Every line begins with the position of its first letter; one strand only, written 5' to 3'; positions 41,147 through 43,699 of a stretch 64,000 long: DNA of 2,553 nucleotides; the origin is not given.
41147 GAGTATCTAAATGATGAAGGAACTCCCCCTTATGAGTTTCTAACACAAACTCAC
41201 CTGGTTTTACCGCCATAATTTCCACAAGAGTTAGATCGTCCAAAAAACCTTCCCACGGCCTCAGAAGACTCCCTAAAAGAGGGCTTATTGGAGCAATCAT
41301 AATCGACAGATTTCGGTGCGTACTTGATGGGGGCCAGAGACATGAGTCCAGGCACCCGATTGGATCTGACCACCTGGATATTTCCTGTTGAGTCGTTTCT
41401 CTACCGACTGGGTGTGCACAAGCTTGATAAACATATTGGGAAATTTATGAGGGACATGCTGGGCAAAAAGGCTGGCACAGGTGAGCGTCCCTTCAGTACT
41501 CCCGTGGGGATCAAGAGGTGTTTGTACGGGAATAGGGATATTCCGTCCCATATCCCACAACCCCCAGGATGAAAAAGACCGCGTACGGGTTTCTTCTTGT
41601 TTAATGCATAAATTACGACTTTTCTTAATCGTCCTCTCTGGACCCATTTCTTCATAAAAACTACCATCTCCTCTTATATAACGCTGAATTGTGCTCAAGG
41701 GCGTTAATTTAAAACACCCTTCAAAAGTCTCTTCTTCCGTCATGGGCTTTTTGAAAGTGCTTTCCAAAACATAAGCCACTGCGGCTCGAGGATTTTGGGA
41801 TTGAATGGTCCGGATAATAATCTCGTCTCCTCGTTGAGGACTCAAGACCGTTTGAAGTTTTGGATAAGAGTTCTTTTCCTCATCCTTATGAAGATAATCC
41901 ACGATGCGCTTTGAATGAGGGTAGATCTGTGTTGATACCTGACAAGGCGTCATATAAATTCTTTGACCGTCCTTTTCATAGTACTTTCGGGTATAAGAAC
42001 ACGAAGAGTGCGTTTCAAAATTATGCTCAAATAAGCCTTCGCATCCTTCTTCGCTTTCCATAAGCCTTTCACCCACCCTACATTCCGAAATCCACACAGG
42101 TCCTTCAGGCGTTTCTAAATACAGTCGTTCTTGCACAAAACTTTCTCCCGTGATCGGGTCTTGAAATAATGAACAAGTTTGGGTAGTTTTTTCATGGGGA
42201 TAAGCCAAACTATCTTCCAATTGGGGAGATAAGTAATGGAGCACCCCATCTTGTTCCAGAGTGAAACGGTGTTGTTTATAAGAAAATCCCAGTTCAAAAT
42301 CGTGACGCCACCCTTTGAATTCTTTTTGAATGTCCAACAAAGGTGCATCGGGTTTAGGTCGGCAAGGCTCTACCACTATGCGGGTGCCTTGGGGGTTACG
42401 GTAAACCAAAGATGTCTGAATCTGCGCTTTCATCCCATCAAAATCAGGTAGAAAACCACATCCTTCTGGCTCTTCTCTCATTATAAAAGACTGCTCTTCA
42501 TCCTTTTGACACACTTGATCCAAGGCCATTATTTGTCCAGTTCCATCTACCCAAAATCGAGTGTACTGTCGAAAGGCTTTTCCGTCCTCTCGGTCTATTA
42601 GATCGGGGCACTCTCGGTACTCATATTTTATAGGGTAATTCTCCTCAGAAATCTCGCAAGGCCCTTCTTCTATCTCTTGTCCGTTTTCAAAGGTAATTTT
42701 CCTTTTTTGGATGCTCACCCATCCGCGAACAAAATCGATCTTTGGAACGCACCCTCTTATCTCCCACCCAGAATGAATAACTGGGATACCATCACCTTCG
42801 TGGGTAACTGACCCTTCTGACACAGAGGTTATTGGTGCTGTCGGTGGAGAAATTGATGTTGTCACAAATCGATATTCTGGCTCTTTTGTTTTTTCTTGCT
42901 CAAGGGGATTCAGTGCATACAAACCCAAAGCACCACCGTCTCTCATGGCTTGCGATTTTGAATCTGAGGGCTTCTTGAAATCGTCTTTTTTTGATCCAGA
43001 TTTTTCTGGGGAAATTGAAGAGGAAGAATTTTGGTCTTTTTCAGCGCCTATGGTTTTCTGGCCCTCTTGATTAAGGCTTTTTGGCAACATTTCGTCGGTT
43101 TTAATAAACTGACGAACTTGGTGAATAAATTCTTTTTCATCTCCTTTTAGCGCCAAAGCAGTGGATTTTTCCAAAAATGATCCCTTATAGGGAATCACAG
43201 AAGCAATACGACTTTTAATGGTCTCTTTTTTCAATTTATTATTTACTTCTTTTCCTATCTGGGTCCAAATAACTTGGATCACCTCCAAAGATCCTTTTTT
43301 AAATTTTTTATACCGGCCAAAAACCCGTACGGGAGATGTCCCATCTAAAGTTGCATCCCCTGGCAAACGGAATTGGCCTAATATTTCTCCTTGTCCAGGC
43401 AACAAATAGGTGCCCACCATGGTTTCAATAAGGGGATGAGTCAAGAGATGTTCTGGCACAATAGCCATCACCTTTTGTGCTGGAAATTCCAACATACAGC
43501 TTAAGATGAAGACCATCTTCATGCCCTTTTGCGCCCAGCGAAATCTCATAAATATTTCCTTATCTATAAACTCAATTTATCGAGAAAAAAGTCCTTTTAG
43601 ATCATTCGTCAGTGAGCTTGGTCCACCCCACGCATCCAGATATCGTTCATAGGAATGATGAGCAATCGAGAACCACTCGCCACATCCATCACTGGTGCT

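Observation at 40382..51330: Complete VirB-type T4SS operon with an extra 750-aa Cys-rich gene translationally coupled between virB10 and virB11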

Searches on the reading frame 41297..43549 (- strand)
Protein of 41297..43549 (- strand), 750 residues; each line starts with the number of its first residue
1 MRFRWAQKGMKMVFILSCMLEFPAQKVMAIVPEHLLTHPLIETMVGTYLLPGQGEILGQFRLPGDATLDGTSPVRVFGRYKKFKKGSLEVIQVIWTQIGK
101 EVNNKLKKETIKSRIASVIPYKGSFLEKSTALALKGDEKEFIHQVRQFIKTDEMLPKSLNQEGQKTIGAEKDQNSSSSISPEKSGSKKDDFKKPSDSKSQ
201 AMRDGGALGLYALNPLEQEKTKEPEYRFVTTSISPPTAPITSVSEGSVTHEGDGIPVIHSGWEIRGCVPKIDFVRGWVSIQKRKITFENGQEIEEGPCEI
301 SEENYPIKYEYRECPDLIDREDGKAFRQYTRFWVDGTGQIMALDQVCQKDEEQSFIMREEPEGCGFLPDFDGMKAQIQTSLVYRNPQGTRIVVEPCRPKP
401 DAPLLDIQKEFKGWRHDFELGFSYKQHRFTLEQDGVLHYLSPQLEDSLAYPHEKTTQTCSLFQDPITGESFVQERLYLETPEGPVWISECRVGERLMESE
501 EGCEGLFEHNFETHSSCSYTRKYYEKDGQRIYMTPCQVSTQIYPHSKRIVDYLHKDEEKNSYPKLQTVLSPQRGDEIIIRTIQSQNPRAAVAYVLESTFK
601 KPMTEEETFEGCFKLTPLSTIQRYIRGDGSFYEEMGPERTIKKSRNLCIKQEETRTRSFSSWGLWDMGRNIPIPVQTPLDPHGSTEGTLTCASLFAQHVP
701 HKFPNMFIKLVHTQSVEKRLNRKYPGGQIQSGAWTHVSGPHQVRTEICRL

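Call 4: search_protein_families(library=pfam, proteins=[window:41297-43549:-], max_evalue=0.01)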
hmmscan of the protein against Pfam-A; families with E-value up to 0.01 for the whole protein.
window:41297-43549:- (750 aa): 0 families

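Call 6: search_protein_families(library=ncbifam, proteins=[window:41297-43549:-], max_evalue=0.01)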
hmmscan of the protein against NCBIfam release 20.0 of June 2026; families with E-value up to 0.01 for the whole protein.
window:41297-43549:- (750 aa): 0 families

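Call 7: search_solved_structures(query=window:41297-43549:-, max_evalue=10)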
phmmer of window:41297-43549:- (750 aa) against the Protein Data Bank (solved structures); distinct sequences matched with E-value up to 10: 2.
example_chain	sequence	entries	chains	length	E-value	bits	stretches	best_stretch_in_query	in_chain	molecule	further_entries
6u42_7I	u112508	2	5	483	0.021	16.2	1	157-248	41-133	FAP129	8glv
6jqa_A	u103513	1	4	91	1.6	10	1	120-163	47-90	Phytoplasmal effector causing phyllody 1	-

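Call 8: find_homologous_proteins(query=window:41297-43549:-, max_evalue=0.001)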
Query window:41297-43549:- (750 aa): 1 proteins with E <= 0.001 among 8000 candidates.
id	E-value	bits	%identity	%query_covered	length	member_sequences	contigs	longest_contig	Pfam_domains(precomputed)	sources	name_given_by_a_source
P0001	0.0e+0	1755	100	100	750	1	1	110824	-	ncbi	-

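Call 9: find_encoding_contigs(protein=P0001, flank=10000, max_places=4)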
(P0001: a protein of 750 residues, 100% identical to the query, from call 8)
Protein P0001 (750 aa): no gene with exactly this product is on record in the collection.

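Call 11: list_cluster_members(proteins=[P0001])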
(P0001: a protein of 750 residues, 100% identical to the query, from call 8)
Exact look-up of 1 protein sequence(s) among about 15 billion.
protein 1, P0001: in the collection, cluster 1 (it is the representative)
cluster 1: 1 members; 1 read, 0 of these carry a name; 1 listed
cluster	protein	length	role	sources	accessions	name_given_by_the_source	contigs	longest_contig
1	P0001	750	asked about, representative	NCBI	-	-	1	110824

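Call 12: search_dna_similar(query=window:41297-43549:-, collection=plasmids, mode=protein, max_evalue=0.01)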
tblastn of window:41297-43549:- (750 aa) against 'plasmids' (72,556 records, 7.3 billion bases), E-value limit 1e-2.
Records with a match: 17; places in all: 22; records where one place covers at least 80% of the query: 0.
Best place of each record, by identity: <60% 17.
By first word of the organism name: Roseibium 6; Candidatus 3; Thalassospira 2; Magnetospirillum 1; Microbulbifer 1; Magnetospira 1; Azospirillum 1; Nitrosospira 1; Desulfovibrio 1.
By predicted mobility (MOB-suite, as given by PLSDB): non-mobilizable 12; mobilizable 4; conjugative 1.
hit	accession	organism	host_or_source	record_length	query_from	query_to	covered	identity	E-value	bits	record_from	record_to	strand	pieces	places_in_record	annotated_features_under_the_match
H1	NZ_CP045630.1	Roseibium aggregatum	-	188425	267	749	64%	26.6%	2e-29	134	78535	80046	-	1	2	hypothetical protein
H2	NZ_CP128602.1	Roseibium aggregatum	cell culture,marine biofilms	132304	267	749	64%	26.2%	3e-29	201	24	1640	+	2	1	none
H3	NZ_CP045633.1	Roseibium aggregatum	-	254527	267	749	64%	26.1%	7e-29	132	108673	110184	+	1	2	hypothetical protein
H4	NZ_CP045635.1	Roseibium aggregatum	-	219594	267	749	64%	26.1%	1e-28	131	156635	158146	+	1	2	hypothetical protein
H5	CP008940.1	Candidatus Paracaedimonas acanthamoebae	Acanthamoeba polyphaga HN-3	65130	255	636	51%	29.0%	3e-33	145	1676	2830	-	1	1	hypothetical protein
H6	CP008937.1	Candidatus Paracaedimonas acanthamoebae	Acanthamoeba polyphaga HN-3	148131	255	636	51%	29.0%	3e-33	145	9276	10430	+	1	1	hypothetical protein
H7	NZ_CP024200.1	Thalassospira marina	-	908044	246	664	56%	24.8%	9e-20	102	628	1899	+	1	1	hypothetical protein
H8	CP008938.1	Candidatus Paracaedimonas acanthamoebae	Acanthamoeba polyphaga HN-3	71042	255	635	51%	26.8%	2e-26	124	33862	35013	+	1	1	hypothetical protein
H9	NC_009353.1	Magnetospirillum gryphiswaldense MSR-1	from the mud of the eutrophic river Ryck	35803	256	636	51%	26.6%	2e-28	130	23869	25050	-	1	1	hypothetical protein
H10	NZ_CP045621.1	Roseibium aggregatum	-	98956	263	664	54%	24.7%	5e-21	106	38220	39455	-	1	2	hypothetical protein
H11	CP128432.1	Microbulbifer sp. MKSA007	Smenospongia aurea,bacteria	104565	266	636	49%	26.4%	2e-18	98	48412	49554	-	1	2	hypothetical protein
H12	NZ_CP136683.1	Thalassospira lucentensis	Macrocystis pyrifera gametophyte,Whole ...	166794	266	629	49%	26.4%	6e-25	119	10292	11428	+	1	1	hypothetical protein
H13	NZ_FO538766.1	Magnetospira sp. QH-2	-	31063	266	648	51%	24.1%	2e-22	111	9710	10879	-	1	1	hypothetical protein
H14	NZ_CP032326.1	Azospirillum argentinense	soil sample,Agricultural field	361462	314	637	43%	24.7%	3e-9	69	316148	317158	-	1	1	hypothetical protein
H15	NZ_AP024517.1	Nitrosospira sp. NRS527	Oryza sativa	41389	257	545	39%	25.2%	9e-6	57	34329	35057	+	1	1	hypothetical protein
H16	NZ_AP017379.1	Desulfovibrio ferrophilus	-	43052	314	621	41%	22.7%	4e-9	68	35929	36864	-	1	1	hypothetical protein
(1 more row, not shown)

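Call 13: get_annotated_region(hit=H5, flank=12000)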
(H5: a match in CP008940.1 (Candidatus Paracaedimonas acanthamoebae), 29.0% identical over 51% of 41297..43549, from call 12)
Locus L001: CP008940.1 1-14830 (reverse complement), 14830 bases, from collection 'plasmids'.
description: Candidatus Caedibacter acanthamoebae plasmid Plasmid_00004, complete sequence
organism: Candidatus Paracaedimonas acanthamoebae (NCBI taxid 244581)
taxonomy: Bacteria; Pseudomonadota; Alphaproteobacteria; Holosporales; Caedimonadaceae; Candidatus Paracaedimonas; Candidatus Paracaedimonas acanthamoebae
host: -; source: Acanthamoeba polyphaga HN-3; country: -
typing (MOB-suite, as given by PLSDB): mobilizable; replicon rep_cluster_223; relaxase MOBQ
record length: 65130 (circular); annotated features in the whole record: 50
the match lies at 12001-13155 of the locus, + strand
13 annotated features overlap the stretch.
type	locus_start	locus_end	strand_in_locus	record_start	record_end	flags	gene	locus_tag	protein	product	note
CDS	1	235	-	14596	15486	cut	-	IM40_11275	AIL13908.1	hypothetical protein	-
CDS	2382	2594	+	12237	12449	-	-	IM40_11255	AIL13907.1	hypothetical protein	-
CDS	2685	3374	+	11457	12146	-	-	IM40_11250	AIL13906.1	hypothetical protein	-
CDS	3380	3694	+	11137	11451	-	-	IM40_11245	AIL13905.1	hypothetical protein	-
CDS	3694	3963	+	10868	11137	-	-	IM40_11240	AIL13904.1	hypothetical protein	-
CDS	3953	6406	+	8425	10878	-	-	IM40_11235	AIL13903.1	hypothetical protein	-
CDS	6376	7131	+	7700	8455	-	-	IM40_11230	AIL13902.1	hypothetical protein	-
CDS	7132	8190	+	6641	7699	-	-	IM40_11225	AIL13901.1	hypothetical protein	-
CDS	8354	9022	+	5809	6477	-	-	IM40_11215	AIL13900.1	hypothetical protein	-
CDS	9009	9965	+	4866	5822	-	-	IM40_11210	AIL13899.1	hypothetical protein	-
CDS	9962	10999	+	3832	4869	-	-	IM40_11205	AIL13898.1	hypothetical protein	-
CDS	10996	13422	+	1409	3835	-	-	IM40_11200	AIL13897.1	hypothetical protein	-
CDS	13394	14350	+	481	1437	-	-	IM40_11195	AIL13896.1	hypothetical protein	-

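Call 14: get_annotated_region(hit=H1, flank=12000)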
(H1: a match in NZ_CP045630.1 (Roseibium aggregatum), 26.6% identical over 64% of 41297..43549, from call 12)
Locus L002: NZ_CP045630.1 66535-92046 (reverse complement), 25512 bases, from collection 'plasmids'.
description: Roseibium aggregatum strain ZYF703 plasmid unnamed3, complete sequence
organism: Roseibium aggregatum (NCBI taxid 187304)
taxonomy: Bacteria; Pseudomonadota; Alphaproteobacteria; Hyphomicrobiales; Stappiaceae; Roseibium; Roseibium aggregatum
host: -; source: -; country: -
typing (MOB-suite, as given by PLSDB): non-mobilizable
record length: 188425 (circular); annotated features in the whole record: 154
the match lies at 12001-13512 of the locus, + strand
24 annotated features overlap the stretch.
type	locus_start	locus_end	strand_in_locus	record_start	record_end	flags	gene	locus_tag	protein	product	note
CDS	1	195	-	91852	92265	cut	-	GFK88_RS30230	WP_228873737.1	helix-turn-helix domain-containing protein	-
CDS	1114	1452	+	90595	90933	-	-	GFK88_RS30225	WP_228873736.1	hypothetical protein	-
CDS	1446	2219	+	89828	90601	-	-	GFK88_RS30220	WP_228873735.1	hypothetical protein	-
CDS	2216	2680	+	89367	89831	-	-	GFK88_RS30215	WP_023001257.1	hypothetical protein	-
CDS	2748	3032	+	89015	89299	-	-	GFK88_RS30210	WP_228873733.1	TrbC/VirB2 family protein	-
CDS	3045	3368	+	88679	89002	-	-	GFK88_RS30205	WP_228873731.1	hypothetical protein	-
CDS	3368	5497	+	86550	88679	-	-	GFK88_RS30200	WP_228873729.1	type IV secretion system protein B4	-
CDS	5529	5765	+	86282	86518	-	-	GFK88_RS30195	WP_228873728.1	hypothetical protein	-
CDS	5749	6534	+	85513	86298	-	-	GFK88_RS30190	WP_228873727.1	hypothetical protein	-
CDS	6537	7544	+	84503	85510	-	-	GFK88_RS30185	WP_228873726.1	type IV secretion system protein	GO:0030255 - protein secretion by the type IV secretion system [Evidence IEA]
CDS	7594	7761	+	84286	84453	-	-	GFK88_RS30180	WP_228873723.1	hypothetical protein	-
CDS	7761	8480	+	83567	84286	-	-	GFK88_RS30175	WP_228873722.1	VirB8/TrbF family protein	-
CDS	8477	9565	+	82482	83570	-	-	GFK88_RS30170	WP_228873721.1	TrbG/VirB9 family P-type conjugative transfer protein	-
CDS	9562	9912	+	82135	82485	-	-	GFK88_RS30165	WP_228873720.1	hypothetical protein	-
CDS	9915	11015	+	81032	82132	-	-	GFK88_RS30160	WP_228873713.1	TrbI/VirB10 family protein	-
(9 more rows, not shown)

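Call 15: get_annotated_region(hit=H9, flank=12000)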
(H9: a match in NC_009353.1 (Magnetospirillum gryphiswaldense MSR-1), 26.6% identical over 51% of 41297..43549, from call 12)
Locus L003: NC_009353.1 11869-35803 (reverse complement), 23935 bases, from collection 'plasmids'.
description: Magnetospirillum gryphiswaldense MSR-1 plasmid pMSR-1, complete sequence
organism: Magnetospirillum gryphiswaldense MSR-1 (NCBI taxid 431944)
taxonomy: Bacteria; Pseudomonadota; Alphaproteobacteria; Rhodospirillales; Rhodospirillaceae; Magnetospirillum; Magnetospirillum gryphiswaldense; Magnetospirillum gryphiswaldense MSR-1
host: -; source: from the mud of the eutrophic river Ryck; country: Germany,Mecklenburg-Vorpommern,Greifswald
typing (MOB-suite, as given by PLSDB): non-mobilizable; replicon rep_cluster_1792; mating-pair formation MPF_T
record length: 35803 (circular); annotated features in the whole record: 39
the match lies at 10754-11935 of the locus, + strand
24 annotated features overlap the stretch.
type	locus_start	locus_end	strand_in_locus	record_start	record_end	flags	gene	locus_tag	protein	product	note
CDS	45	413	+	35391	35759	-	-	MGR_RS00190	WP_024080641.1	hypothetical protein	-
CDS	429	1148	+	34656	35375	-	-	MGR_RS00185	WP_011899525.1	transfer origin protein, TraL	-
CDS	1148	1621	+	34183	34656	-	-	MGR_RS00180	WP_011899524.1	hypothetical protein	-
CDS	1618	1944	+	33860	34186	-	-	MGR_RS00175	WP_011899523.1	hypothetical protein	-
CDS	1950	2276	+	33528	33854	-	-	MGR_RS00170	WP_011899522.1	hypothetical protein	-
CDS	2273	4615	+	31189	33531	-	-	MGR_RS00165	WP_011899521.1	VirB4 family type IV secretion system protein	-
CDS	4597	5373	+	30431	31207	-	-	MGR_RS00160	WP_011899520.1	hypothetical protein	-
CDS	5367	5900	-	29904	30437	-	-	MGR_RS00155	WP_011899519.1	hypothetical protein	-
CDS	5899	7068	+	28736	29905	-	-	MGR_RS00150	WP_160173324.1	hypothetical protein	-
CDS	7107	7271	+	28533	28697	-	-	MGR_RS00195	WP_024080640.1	hypothetical protein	-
CDS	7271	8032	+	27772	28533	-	-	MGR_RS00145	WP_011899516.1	VirB8/TrbF family protein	-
CDS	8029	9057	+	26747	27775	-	-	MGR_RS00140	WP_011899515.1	TrbG/VirB9 family P-type conjugative transfer protein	-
CDS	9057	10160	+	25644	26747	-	-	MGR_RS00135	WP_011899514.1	TrbI/VirB10 family protein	-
CDS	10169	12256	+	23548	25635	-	-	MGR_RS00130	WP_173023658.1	hypothetical protein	-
CDS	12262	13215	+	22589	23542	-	-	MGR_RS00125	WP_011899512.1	CpaF/VirB11 family protein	-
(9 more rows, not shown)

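Call 20: get_annotated_region(hit=H11, flank=10000)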
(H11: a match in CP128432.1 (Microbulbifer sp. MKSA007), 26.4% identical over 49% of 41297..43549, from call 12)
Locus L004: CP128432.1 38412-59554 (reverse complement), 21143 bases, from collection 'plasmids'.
description: Microbulbifer sp. MKSA007 plasmid p_2, complete sequence
organism: Microbulbifer sp. MKSA007 (NCBI taxid 3054776)
taxonomy: Bacteria; Pseudomonadota; Gammaproteobacteria; Cellvibrionales; Microbulbiferaceae; Microbulbifer; Microbulbifer sp. MKSA007
host: -; source: Smenospongia aurea,bacteria; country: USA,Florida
typing (MOB-suite, as given by PLSDB): non-mobilizable
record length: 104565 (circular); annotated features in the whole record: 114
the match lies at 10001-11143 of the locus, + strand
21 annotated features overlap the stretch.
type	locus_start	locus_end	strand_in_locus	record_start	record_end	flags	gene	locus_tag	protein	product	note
CDS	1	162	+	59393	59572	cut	-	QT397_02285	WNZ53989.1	hypothetical protein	-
CDS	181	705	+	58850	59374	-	-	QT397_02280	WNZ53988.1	hypothetical protein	-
CDS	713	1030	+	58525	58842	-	-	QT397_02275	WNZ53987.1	TrbC/VirB2 family protein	-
CDS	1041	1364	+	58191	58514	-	-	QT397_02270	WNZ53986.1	hypothetical protein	-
CDS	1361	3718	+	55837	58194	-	-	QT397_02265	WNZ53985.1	hypothetical protein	-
CDS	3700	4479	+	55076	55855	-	-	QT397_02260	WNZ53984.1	hypothetical protein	-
CDS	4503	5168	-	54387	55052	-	-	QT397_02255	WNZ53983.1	hypothetical protein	-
CDS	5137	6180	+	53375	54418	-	-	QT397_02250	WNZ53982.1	hypothetical protein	-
CDS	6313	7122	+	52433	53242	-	-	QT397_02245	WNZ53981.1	VirB8/TrbF family protein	-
CDS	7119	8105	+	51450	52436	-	-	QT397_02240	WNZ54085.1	TrbG/VirB9 family P-type conjugative transfer protein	-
CDS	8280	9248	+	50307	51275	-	-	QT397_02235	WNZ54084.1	TrbI/VirB10 family protein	-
CDS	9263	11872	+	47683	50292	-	-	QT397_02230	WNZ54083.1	hypothetical protein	-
CDS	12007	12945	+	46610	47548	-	-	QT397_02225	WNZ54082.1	ATPase, T2SS/T4P/T4SS family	-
CDS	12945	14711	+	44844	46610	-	-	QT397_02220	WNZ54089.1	type IV secretory system conjugative DNA transfer family protein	-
CDS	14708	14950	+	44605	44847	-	-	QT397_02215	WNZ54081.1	hypothetical protein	-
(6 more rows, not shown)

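Call 21: get_annotated_region(hit=H16, flank=10000)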
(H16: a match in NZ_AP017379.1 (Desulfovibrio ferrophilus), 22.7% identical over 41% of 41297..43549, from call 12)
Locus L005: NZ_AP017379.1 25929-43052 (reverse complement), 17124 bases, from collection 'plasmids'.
description: Desulfovibrio ferrophilus strain IS5 plasmid pDFE, complete sequence
organism: Desulfovibrio ferrophilus (NCBI taxid 241368)
taxonomy: Bacteria; Thermodesulfobacteriota; Desulfovibrionia; Desulfovibrionales; Desulfovibrionaceae; Desulfovibrio; Desulfovibrio ferrophilus
host: -; source: -; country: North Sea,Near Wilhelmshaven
typing (MOB-suite, as given by PLSDB): mobilizable; relaxase MOBP
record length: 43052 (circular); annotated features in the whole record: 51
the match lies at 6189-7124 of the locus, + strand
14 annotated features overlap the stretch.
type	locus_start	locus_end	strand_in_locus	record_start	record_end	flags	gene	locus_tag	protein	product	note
CDS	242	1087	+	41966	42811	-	-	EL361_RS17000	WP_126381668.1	type IV secretion system protein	-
CDS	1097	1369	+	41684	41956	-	-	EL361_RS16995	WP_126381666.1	hypothetical protein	-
CDS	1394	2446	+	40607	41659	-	-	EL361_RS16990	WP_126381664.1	type IV secretion system protein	GO:0030255 - protein secretion by the type IV secretion system [Evidence IEA]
CDS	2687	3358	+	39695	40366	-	-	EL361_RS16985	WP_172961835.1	type IV secretion system protein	-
CDS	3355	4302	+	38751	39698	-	-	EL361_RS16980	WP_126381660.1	TrbG/VirB9 family P-type conjugative transfer protein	-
CDS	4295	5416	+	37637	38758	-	-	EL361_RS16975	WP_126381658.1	TrbI/VirB10 family protein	-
CDS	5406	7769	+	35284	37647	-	-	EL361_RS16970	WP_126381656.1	hypothetical protein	-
CDS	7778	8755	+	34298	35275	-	-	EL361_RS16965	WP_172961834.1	ATPase, T2SS/T4P/T4SS family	-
CDS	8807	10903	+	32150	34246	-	-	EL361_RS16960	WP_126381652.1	type IV secretory system conjugative DNA transfer family protein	-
CDS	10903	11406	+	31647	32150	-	-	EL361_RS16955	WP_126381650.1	lytic transglycosylase domain-containing protein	-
CDS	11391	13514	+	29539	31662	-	-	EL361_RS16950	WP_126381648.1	type IA DNA topoisomerase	GO:0006265 - DNA topological change [Evidence IEA]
CDS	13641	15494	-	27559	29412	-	-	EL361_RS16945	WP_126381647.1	relaxase/mobilization nuclease domain-containing protein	-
CDS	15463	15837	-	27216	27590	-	-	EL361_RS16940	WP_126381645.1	CopG family transcriptional regulator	-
CDS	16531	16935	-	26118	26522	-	-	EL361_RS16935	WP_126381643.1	hypothetical protein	-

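Call 22: get_annotated_region(hit=H15, flank=10000)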
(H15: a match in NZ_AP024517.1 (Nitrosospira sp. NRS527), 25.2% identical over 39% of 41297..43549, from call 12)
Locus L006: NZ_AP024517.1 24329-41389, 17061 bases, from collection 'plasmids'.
description: Nitrosospira sp. NRS527 plasmid pNRS527-2, complete sequence
organism: Nitrosospira sp. NRS527 (NCBI taxid 155925)
taxonomy: Bacteria; Pseudomonadota; Betaproteobacteria; Nitrosomonadales; Nitrosomonadaceae; Nitrosospira; Nitrosospira sp. NRS527
host: -; source: Oryza sativa; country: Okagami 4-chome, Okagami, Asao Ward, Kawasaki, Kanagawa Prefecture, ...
typing (MOB-suite, as given by PLSDB): non-mobilizable
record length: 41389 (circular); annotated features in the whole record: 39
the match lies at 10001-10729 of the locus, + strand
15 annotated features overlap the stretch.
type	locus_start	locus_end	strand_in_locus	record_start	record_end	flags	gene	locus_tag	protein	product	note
CDS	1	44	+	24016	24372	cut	-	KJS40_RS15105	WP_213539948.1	hypothetical protein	-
CDS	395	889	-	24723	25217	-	-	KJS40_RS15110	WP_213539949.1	lytic transglycosylase domain-containing protein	-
CDS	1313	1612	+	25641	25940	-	-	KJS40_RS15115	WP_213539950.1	hypothetical protein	-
CDS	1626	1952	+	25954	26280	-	-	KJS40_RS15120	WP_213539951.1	TrbC/VirB2 family protein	-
CDS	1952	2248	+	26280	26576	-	-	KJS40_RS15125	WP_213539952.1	VirB3 family type IV secretion system protein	-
CDS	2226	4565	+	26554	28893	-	-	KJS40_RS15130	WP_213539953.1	hypothetical protein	-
CDS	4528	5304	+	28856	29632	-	-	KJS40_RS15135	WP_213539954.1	type IV secretion system protein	-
CDS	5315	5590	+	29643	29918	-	-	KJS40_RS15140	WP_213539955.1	hypothetical protein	-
CDS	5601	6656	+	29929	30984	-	-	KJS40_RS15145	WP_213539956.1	type IV secretion system protein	GO:0030255 - protein secretion by the type IV secretion system [Evidence IEA]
CDS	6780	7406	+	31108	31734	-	-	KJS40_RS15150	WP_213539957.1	type IV secretion system protein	-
CDS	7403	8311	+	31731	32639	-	-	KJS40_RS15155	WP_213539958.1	TrbG/VirB9 family P-type conjugative transfer protein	-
CDS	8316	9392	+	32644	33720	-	-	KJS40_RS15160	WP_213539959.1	TrbI/VirB10 family protein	-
CDS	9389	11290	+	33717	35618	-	-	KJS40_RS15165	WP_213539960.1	hypothetical protein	-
CDS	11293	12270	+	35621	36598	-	-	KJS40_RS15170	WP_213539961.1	ATPase, T2SS/T4P/T4SS family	-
CDS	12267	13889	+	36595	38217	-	-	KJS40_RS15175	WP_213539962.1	type IV secretory system conjugative DNA transfer family protein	-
